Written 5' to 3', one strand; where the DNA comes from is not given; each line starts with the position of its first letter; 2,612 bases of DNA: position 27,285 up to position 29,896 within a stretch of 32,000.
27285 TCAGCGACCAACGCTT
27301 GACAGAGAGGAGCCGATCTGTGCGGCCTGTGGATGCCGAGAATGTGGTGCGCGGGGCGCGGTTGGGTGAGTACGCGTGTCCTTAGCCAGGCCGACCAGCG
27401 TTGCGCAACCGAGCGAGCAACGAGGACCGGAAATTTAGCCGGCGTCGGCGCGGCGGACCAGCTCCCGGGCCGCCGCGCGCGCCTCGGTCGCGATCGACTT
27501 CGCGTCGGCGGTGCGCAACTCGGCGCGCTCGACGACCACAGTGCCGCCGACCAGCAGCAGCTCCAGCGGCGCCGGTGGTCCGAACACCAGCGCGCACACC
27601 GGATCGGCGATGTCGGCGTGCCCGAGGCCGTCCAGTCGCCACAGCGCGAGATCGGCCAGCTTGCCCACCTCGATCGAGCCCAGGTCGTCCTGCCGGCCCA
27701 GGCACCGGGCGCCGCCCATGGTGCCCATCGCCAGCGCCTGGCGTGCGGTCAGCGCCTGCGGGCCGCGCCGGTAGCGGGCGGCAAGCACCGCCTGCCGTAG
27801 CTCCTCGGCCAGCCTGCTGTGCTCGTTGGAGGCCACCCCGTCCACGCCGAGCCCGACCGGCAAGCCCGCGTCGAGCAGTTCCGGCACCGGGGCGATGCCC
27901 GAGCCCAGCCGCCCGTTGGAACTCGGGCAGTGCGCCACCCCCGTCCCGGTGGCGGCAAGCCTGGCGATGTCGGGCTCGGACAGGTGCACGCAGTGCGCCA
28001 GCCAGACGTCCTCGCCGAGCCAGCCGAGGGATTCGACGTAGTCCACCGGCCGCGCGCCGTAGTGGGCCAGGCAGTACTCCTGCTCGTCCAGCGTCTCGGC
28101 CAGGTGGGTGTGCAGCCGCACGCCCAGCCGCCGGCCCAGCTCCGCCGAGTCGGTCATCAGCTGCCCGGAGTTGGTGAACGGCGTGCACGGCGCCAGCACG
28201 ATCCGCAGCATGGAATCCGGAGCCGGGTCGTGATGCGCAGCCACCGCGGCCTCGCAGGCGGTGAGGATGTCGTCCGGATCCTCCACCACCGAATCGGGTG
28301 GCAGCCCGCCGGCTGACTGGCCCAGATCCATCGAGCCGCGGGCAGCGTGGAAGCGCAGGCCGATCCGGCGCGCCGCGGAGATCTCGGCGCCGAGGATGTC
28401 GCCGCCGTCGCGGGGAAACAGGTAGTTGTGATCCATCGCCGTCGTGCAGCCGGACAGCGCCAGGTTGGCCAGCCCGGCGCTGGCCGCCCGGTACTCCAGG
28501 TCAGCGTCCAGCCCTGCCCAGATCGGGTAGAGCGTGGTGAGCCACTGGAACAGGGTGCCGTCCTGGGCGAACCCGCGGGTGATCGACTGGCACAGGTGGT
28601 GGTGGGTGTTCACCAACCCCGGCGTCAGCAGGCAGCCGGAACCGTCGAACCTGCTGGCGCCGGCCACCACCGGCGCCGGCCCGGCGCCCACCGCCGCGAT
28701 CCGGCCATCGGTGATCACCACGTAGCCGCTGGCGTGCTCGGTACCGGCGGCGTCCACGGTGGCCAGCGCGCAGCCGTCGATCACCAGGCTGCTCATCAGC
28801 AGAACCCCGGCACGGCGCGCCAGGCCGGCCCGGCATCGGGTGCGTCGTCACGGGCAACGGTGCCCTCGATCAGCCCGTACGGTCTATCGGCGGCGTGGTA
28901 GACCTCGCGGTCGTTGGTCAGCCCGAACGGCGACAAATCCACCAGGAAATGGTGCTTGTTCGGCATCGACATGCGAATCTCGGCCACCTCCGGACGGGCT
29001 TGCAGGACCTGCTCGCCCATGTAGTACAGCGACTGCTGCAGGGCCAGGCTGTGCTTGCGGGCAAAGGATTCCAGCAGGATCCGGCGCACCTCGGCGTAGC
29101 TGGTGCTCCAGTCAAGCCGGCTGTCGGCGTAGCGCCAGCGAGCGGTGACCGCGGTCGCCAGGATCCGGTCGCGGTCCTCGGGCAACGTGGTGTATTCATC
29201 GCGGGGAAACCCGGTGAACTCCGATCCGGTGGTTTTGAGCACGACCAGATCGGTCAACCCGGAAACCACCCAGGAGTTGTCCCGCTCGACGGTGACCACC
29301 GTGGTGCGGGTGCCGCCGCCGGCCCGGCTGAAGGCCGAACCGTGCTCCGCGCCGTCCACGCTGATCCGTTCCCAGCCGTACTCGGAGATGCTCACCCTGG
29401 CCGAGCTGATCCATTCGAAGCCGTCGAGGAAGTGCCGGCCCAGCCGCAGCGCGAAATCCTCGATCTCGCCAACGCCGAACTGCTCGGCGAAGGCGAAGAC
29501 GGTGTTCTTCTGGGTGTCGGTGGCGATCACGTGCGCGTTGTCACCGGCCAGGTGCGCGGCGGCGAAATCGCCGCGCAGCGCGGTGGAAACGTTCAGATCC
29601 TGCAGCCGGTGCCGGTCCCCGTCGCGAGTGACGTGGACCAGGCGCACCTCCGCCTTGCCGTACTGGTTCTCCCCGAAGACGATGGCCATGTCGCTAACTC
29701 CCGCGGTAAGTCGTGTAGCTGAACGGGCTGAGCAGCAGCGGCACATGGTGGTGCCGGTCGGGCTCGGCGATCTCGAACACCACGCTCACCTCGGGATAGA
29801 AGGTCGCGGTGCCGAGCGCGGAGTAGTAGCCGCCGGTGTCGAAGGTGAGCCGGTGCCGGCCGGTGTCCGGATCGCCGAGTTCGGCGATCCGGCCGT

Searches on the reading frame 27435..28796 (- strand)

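Call 52: search_protein_families(library=pfam, proteins=[window:27435-28796:-], max_evalue=0.01)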
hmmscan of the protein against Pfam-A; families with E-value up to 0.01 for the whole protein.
window:27435-28796:- (453 aa): 2 families
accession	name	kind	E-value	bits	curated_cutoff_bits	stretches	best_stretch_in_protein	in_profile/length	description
PF01979.26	Amidohydro_1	-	4.9e-60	204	25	1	57-403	2-326/345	Amidohydrolase family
PF07969.17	Amidohydro_3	-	2.8e-17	63.8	29.7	1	193-390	253-448/472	Amidohydrolase family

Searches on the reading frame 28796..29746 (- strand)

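Call 52: search_protein_families(library=pfam, proteins=[window:28796-29746:-], max_evalue=0.01)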
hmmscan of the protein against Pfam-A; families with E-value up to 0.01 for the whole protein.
window:28796-29746:- (316 aa): 2 families
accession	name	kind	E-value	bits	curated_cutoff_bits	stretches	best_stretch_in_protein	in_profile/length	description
PF01014.23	Uricase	-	9.3e-63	211.3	25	2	161-294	2-140/140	Uricase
PF02152.23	FolB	-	0.00021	22.2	31.8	0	44-121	18-95/113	Dihydroneopterin aldolase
